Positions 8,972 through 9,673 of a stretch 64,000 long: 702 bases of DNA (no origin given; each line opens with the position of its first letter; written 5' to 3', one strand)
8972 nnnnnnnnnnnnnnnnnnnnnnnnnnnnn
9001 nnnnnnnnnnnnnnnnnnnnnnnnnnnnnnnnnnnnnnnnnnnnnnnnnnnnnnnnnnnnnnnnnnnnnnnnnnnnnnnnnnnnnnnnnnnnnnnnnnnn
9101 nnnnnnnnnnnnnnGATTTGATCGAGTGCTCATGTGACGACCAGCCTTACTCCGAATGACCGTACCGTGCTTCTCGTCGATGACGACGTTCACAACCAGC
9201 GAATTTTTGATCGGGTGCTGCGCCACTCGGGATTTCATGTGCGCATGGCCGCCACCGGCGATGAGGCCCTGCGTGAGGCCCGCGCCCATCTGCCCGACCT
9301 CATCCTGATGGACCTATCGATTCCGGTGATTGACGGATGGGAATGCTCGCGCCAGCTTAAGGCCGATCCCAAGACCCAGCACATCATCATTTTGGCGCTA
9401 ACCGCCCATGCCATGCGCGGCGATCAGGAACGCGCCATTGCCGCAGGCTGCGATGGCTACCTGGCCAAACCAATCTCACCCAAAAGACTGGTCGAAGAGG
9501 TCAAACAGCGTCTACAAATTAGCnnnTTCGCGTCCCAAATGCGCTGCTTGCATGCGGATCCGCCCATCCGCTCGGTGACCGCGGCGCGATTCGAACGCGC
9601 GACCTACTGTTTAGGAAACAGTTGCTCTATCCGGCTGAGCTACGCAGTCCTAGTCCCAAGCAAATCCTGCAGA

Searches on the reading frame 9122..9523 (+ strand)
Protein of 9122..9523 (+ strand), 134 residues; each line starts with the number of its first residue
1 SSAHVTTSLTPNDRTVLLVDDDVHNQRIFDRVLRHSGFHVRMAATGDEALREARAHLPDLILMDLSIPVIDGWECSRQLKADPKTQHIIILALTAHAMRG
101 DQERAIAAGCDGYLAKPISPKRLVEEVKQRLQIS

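Call 44: search_protein_families(library=pfam, proteins=[window:9122-9523:+], max_evalue=0.01)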
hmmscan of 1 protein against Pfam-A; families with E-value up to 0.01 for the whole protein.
window:9122-9523:+ (134 aa): 2 families
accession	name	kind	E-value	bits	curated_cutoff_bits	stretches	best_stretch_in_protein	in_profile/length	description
PF00072.30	Response_reg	-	7.7e-27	94.1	30.2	1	16-127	1-110/111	Response regulator receiver domain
PF23198.2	PDE8A_N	-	0.00026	21.3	29.6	1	28-106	25-104/147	PDE8A-like, N-terminal domain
